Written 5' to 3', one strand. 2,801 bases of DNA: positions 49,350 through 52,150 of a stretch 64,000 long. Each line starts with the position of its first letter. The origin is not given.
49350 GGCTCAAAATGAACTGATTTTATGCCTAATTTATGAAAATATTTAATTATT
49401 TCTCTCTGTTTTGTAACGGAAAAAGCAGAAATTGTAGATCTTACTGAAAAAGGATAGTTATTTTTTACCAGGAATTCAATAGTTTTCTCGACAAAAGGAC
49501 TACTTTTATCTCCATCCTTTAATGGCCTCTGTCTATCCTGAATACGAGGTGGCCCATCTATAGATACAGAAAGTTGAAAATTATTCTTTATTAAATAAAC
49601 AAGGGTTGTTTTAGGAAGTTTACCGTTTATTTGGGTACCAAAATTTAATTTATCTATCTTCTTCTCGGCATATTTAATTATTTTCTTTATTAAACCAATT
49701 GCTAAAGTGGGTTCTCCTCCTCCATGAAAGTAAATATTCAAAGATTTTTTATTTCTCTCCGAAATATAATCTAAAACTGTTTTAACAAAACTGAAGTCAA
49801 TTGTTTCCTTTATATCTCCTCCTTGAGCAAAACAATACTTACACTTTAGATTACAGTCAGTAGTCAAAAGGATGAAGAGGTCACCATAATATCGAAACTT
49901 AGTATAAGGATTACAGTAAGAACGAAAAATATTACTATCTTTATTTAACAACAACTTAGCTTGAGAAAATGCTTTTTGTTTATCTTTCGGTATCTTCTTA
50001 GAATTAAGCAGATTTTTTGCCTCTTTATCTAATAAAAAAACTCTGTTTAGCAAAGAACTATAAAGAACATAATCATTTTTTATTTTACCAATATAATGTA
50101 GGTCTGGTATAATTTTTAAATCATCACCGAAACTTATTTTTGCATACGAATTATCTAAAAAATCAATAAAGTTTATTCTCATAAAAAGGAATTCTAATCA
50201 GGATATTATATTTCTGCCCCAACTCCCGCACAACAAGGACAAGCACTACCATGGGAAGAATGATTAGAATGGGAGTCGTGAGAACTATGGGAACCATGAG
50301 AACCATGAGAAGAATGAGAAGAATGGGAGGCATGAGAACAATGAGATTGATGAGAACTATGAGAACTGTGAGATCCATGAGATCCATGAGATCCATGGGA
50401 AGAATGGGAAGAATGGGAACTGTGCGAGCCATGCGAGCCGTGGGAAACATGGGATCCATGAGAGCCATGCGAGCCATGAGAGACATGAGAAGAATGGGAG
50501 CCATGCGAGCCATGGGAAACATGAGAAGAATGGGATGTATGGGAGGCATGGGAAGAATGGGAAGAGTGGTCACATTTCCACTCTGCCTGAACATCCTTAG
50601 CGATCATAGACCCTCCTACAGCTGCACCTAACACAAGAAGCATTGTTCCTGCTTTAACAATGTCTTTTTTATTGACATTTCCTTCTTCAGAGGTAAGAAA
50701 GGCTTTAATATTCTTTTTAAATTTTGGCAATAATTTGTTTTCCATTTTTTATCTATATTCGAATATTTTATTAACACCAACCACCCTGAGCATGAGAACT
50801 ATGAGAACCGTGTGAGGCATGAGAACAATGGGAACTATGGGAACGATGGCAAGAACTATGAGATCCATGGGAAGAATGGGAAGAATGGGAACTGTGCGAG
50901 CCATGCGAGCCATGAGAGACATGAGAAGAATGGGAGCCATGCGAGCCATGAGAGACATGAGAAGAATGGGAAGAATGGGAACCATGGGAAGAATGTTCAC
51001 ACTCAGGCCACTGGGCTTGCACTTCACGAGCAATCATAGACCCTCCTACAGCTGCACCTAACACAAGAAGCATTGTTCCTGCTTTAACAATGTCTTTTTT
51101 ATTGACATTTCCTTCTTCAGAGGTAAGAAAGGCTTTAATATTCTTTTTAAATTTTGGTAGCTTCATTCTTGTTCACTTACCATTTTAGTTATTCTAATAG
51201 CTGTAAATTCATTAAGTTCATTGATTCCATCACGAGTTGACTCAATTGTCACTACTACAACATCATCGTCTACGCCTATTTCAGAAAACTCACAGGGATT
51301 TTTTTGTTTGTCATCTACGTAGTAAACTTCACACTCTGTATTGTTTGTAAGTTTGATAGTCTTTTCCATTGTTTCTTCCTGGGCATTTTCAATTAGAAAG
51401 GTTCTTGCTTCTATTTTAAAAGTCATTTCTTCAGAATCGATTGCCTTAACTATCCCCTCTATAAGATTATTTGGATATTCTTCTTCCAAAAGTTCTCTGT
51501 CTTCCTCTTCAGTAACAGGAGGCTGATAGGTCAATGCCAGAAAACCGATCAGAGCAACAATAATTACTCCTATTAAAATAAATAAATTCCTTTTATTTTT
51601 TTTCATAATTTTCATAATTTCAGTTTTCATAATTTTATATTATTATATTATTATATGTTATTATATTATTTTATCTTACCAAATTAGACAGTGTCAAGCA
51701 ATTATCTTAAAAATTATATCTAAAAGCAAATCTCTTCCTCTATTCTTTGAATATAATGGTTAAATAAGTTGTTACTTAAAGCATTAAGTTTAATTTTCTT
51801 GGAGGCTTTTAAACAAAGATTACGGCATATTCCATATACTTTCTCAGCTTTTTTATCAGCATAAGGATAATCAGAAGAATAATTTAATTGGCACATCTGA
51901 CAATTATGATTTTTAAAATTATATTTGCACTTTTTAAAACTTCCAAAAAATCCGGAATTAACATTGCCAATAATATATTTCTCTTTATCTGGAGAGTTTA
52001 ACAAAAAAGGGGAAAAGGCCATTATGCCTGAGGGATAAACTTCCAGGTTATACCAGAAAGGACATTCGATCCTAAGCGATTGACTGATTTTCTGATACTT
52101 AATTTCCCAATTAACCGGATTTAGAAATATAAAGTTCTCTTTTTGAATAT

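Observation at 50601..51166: About 125 nt of perfect nucleotide identity between the two precursor leaders, and a 9-nt periodic GC-rich tract in the repeats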

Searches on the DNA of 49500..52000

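Call 42: search_rna_families(source=window, start=49500, end=52000, threshold=evalue, max_evalue=1)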
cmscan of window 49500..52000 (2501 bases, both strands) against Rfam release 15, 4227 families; matches with E-value up to 1: 0.
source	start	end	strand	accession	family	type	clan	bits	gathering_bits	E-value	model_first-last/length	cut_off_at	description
